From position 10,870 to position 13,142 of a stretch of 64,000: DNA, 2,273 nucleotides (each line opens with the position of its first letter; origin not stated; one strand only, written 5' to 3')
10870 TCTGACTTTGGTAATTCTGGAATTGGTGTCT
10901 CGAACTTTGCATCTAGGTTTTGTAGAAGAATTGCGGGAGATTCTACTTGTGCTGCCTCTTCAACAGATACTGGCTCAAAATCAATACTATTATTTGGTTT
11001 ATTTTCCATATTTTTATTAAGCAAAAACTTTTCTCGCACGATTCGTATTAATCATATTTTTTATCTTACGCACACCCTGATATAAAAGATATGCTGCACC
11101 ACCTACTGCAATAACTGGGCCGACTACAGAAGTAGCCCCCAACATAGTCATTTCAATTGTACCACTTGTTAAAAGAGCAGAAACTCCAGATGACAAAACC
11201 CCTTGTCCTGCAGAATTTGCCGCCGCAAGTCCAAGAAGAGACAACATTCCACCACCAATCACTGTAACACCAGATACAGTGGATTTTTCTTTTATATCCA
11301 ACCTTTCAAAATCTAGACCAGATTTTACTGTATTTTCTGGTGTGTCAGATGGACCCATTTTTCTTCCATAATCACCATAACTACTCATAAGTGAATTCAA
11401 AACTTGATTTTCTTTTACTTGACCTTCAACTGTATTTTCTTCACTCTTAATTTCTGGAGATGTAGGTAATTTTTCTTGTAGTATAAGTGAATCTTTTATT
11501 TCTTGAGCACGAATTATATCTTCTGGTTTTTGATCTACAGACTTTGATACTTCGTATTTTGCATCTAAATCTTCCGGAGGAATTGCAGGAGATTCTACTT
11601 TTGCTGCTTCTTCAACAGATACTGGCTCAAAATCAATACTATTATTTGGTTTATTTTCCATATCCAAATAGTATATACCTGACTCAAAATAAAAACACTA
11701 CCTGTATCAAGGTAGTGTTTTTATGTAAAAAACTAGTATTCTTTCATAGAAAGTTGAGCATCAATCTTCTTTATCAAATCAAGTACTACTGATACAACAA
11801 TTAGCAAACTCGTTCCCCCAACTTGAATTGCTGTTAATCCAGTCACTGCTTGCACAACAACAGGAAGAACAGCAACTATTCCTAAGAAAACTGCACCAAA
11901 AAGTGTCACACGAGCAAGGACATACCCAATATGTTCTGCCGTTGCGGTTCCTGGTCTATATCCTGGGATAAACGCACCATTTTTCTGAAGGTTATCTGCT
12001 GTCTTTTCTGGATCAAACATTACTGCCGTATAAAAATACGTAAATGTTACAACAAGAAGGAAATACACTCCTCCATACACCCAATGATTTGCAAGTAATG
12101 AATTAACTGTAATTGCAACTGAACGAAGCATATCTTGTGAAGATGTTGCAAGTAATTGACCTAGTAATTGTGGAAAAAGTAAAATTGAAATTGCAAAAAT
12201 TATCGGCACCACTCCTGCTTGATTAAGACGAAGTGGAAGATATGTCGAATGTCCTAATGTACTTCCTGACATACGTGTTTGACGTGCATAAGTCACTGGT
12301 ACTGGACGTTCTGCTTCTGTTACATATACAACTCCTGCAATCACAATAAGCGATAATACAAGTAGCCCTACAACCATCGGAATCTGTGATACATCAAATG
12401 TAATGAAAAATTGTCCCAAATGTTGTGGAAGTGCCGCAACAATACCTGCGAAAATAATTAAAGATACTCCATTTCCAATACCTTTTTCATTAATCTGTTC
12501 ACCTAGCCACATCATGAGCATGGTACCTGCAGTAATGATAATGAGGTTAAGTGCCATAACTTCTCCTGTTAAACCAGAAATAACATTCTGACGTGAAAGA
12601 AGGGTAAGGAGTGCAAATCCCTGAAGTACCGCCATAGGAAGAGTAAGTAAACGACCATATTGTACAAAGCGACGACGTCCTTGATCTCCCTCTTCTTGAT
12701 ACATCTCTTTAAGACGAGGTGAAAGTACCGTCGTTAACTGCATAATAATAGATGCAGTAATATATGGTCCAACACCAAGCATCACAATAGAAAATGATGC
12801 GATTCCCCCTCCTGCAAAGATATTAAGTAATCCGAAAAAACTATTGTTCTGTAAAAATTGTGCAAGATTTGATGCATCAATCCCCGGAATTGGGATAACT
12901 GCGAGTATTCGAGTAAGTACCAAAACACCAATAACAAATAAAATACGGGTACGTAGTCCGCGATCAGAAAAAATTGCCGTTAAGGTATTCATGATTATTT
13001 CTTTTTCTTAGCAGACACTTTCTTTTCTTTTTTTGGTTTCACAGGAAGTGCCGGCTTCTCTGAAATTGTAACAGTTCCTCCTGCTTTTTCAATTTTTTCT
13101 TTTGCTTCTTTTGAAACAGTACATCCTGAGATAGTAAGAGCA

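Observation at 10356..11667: Tandem paralogous glycine-zipper membrane proteins inserted between secY and adk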

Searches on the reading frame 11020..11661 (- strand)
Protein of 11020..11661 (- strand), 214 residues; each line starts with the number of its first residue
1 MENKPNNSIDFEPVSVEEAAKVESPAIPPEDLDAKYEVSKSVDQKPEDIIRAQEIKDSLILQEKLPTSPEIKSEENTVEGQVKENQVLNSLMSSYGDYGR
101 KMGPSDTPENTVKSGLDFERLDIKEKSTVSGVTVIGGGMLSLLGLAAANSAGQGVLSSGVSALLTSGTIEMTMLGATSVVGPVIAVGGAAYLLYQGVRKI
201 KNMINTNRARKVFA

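Call 6: search_protein_families(library=pfam, proteins=[window:11020-11661:-], max_evalue=10)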
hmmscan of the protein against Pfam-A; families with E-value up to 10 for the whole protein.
window:11020-11661:- (214 aa): 2 families
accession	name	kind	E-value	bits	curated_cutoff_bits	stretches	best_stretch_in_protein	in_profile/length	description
PF01810.24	LysE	-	0.021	14.7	25.6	1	172-208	50-86/193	LysE type translocator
PF15654.11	Tox-WTIP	-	0.16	12.6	25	1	182-199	43-60/79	Toxin with a conserved tryptophan and TIP tripeptide motif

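Call 7: search_protein_families(library=ncbifam, proteins=[window:11020-11661:-], max_evalue=10)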
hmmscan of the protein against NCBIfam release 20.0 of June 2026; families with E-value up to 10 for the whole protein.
window:11020-11661:- (214 aa): 0 families

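Call 10: find_homologous_proteins(query=window:11020-11661:-, max_evalue=0.01)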
Query window:11020-11661:- (214 aa): 2 proteins with E <= 0.01 among 644 candidates.
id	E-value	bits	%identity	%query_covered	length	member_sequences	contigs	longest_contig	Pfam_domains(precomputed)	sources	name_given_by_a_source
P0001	6.4e-129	445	100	100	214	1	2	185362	-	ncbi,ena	-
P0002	6.5e-16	77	34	98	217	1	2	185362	-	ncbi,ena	-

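Call 12: find_encoding_contigs(protein=P0001, flank=3000, max_places=4)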
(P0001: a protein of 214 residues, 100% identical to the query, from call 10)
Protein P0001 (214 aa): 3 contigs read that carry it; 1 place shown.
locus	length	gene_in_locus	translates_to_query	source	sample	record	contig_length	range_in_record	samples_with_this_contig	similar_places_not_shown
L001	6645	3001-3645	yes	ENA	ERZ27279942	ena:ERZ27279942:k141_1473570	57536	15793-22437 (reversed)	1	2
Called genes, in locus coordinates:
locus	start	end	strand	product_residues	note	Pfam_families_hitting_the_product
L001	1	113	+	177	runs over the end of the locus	PF00347:Ribosomal_L6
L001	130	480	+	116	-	PF00861:Ribosomal_L18p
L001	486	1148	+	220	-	PF00333:Ribosomal_S5, PF03719:Ribosomal_S5_C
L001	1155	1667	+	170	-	PF00828:Ribosomal_L27A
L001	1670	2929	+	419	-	PF00344:SecY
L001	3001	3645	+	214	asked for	-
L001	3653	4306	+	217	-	-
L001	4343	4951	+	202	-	PF00406:ADK, PF13207:AAA_17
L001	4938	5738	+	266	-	PF00557:Peptidase_M24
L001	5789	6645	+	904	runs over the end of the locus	PF26449:DUF8128, PF10412:TrwB_AAD_bind (faint)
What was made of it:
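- Checked: The same arrangement occurs on a 57.5-kb k141 ENA contig and on a record with a longest contig of 185 kb (calls 10, 12).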

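Call 18: search_protein_representatives(alignment_id=A2)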
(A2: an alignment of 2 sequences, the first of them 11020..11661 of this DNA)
Query: 2 sequences, 232 profile positions. Proteins with E-value up to 0.001 (for the whole library): 23; up to 1e-10: 9; up to 1e-30: 4. The best 23 are listed.
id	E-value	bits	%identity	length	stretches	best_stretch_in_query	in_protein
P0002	3.2e-116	403.0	-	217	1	1-232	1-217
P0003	2.3e-45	171.2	-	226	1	2-221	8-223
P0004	2.9e-40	154.4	-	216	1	4-231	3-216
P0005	1.5e-32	129.2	-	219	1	4-229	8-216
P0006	7.8e-29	117.0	-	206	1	1-231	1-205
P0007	3.9e-28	114.8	-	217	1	7-231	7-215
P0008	1.0e-18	83.9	-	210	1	5-230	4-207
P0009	5.1e-18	81.7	-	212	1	30-230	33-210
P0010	6.0e-14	68.3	-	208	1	31-230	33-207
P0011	2.4e-10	56.6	-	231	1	3-205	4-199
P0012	2.9e-09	53.0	-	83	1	4-65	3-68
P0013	2.7e-07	46.6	-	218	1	16-230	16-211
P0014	6.5e-07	45.3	-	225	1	4-217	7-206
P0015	1.8e-06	43.8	-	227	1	4-204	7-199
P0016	2.4e-06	43.5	-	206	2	1-83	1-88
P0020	7.0e-05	38.7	-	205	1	1-201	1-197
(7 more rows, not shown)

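Call 23: find_encoding_contigs(protein=P0003, flank=4000, max_places=3)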
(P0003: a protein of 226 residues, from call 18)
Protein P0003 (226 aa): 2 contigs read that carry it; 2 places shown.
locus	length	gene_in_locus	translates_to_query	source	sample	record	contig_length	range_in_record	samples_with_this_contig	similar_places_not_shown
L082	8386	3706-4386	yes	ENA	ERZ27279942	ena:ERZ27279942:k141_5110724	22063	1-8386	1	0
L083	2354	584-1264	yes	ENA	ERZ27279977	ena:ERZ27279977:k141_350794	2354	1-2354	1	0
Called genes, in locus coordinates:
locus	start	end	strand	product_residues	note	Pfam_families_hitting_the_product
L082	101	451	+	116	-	PF00861:Ribosomal_L18p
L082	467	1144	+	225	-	PF00333:Ribosomal_S5, PF03719:Ribosomal_S5_C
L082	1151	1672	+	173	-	PF00828:Ribosomal_L27A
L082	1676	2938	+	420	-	PF00344:SecY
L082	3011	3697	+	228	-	-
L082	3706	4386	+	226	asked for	-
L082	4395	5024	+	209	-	-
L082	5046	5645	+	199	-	PF06414:Zeta_toxin (weak), PF13238:AAA_18 (weak), PF00406:ADK, PF13207:AAA_17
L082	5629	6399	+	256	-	PF00557:Peptidase_M24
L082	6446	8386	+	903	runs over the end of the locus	PF26449:DUF8128, PF12696:TraG-D_C (faint)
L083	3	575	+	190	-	?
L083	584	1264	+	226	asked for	-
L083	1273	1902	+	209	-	-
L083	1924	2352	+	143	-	?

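Call 24: find_encoding_contigs(protein=P0004, flank=4000, max_places=3)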
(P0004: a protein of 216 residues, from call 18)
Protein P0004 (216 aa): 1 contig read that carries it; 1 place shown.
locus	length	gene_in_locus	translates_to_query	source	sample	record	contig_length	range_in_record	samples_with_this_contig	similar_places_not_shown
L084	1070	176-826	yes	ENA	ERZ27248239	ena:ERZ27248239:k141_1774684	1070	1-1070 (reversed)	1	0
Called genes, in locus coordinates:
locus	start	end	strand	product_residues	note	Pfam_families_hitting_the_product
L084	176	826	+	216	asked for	-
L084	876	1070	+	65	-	?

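Call 38: find_encoding_contigs(protein=P0020, flank=4000, max_places=2)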
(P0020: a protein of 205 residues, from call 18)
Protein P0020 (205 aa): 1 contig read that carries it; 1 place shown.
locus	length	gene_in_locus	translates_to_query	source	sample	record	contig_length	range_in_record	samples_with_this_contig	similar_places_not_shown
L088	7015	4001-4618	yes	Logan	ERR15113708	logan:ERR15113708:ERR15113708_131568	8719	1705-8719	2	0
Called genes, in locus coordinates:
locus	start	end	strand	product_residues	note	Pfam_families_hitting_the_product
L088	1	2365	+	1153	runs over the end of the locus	PF01471:PG_binding_1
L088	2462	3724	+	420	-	PF00344:SecY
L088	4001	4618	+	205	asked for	-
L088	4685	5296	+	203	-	PF06414:Zeta_toxin (weak), PF13238:AAA_18 (weak), PF13671:AAA_33, PF00406:ADK, PF13207:AAA_17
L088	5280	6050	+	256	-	PF00557:Peptidase_M24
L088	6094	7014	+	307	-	?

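Call 39: find_encoding_contigs(protein=P0011, flank=4000, max_places=2)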
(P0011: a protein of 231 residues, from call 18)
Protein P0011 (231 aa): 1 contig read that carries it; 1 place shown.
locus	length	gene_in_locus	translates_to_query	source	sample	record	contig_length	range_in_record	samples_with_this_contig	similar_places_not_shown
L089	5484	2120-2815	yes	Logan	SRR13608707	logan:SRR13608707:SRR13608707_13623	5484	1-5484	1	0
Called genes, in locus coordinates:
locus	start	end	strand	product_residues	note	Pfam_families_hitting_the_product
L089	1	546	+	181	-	?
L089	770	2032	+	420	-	PF00344:SecY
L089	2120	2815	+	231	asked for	-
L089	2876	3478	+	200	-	PF00406:ADK, PF13207:AAA_17 (weak)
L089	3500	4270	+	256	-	PF00557:Peptidase_M24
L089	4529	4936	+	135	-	-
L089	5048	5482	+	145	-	?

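Call 60: find_encoding_contigs(protein=P0014, flank=4000, max_places=3)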
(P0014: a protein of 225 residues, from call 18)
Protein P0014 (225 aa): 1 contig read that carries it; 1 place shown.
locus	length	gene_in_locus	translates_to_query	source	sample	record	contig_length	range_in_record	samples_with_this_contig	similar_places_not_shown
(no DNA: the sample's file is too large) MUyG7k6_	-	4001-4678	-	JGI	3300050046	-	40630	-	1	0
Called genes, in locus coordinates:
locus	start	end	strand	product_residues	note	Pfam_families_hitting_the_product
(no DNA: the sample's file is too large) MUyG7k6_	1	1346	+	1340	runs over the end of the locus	PF01471:PG_binding_1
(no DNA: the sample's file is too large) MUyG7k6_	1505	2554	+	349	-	-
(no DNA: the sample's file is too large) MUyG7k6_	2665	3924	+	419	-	PF00344:SecY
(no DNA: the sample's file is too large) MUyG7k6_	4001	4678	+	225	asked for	-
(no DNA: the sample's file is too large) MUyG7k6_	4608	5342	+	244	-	PF00406:ADK, PF13207:AAA_17 (faint)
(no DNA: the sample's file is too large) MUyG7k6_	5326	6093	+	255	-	PF00557:Peptidase_M24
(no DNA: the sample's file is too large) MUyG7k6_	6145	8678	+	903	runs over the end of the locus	PF26449:DUF8128, PF10412:TrwB_AAD_bind (faint)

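Call 61: find_encoding_contigs(protein=P0015, flank=4000, max_places=3)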
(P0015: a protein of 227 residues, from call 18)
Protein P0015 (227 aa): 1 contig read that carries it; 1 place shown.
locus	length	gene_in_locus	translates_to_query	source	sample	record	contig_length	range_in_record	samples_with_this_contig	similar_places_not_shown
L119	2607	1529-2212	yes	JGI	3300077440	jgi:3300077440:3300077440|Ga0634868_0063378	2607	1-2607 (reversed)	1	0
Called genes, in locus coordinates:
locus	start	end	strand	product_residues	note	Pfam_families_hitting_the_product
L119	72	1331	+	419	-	PF00344:SecY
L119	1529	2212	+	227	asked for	-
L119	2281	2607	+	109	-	?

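Call 80: predict_structure(alignment_id=A7)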
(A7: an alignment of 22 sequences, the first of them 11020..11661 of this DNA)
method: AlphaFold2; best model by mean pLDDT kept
length: 214 residues; sequences in the alignment: 22
mean_pLDDT: 59.7   pTM: 0.24
mean pLDDT of the five models: 59.7, 58.7, 56.6, 55.6, 52.4
residues with pLDDT >= 90: 8; 70-90: 60; 50-70: 71; < 50: 75
segments of 3 or more residues with pLDDT < 50: 72-79, 121-184
pLDDT, mean of each block of 10 residues (from residue 1): 59 79 67 69 83 90 62 50 67 65 62 61 43 36 38 38 41 40 53 76 75 64
secondary structure, 60 per line:
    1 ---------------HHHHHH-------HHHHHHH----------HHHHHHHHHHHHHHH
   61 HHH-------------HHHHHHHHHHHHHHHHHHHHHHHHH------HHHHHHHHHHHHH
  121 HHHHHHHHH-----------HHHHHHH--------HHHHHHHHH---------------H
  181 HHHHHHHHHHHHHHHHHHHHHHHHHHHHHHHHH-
elements in order: H16-21 H29-35 H46-63 H77-101 H108-129 H141-147 H156-164 H180-213

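Call 87: search_dna_similar(query=window:11020-11661:-, collection=plasmids, mode=protein, max_evalue=0.01, max_rows=5)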
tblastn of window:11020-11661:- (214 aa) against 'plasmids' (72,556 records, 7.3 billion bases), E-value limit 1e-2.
No match.

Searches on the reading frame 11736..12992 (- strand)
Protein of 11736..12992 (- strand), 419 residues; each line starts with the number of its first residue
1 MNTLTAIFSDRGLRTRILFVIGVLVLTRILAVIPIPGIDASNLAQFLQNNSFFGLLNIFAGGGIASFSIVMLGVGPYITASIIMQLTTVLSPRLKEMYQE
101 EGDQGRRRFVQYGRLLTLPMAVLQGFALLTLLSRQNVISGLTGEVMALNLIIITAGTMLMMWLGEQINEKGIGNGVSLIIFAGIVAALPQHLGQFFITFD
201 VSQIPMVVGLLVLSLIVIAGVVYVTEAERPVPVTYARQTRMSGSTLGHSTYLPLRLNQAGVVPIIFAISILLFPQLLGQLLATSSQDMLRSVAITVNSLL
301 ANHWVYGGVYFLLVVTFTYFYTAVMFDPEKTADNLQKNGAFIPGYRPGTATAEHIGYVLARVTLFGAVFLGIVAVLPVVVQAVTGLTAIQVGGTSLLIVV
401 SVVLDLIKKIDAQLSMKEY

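Call 15: find_related_loci(query=window:11736-12992:-, collection=genome_contigs, flank=4000)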
Query window:11736-12992:- (419 aa) in genome_contigs; peptide patterns used: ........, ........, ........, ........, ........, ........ (x = any residue, [..] = any of these).
600 stretches matched a pattern (row limit reached: there are more); 431 encode a relative of the query (tblastn E <= 1e-3); the best 80 are kept; 80 distinct loci.
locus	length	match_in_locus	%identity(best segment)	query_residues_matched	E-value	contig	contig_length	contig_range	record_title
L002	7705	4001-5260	81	1-419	0e+0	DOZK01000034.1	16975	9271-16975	MAG TPA_asm: Candidatus Nomurabacteria bacterium isolate UBA11704 contig_17456, whole genome shotgun sequence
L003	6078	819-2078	80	1-419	0e+0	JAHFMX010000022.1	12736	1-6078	MAG: bacterium isolate nzgw467 NODE_4978_length_12737_cov_22.408450, whole genome shotgun sequence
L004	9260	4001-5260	82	1-419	0e+0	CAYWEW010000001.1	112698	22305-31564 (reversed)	MAG TPA_asm: uncultured Candidatus Saccharibacteria bacterium isolate SRP219642_co7_139 genome assembly, contig: NODE_18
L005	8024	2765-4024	80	1-419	0e+0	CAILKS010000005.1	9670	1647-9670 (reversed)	uncultured bacterium isolate Ja_bin-4026 genome assembly, contig: bin-4026:05/84, whole genome shotgun sequence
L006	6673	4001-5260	81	1-419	0e+0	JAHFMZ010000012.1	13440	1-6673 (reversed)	MAG: bacterium isolate nzgw469 NODE_4560_length_13441_cov_4.309309, whole genome shotgun sequence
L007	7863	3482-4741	79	1-419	0e+0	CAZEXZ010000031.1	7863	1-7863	MAG TPA_asm: uncultured Candidatus Saccharibacteria bacterium isolate SRP170004_co1_567 genome assembly, contig: NODE_15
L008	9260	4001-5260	79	1-419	0e+0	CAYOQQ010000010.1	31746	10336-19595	MAG TPA_asm: uncultured Candidatus Saccharibacteria bacterium isolate SRP278252_co2_198 genome assembly, contig: NODE_27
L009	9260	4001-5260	79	1-419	0e+0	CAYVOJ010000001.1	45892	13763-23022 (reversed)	MAG TPA_asm: uncultured Candidatus Saccharibacteria bacterium isolate binchicken_co128_51 genome assembly, contig: NODE_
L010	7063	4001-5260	79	1-419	0e+0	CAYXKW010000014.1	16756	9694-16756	MAG TPA_asm: uncultured Candidatus Saccharibacteria bacterium isolate SRP286056_co3_512 genome assembly, contig: NODE_34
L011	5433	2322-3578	79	1-418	0e+0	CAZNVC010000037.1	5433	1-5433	MAG TPA_asm: uncultured Candidatus Saccharibacteria bacterium isolate SRP278252_co1_774 genome assembly, contig: NODE_29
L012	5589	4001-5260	77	1-419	0e+0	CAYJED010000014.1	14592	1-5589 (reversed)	MAG TPA_asm: uncultured Candidatus Saccharibacteria bacterium isolate ERP123247_co1_147 genome assembly, contig: NODE_25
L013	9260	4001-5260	79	1-419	0e+0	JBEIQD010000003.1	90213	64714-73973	MAG: Candidatus Nomurabacteria bacterium isolate Sample-106-S6-bin-90 Sample_106_S6-bin_90-k141_1261630, whole genome sh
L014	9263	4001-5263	79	1-419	0e+0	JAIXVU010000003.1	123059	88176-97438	MAG: bacterium isolate D1_MAG_00076 pond_D1_MAG_00076_000000000010, whole genome shotgun sequence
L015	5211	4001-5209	81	1-402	0e+0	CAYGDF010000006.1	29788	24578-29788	MAG TPA_asm: uncultured Candidatus Saccharibacteria bacterium isolate ERP113451_co1_291 genome assembly, contig: NODE_17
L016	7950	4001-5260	78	1-419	0e+0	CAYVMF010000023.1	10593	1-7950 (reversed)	MAG TPA_asm: uncultured Candidatus Saccharibacteria bacterium isolate SRP286056_co2_561 genome assembly, contig: NODE_10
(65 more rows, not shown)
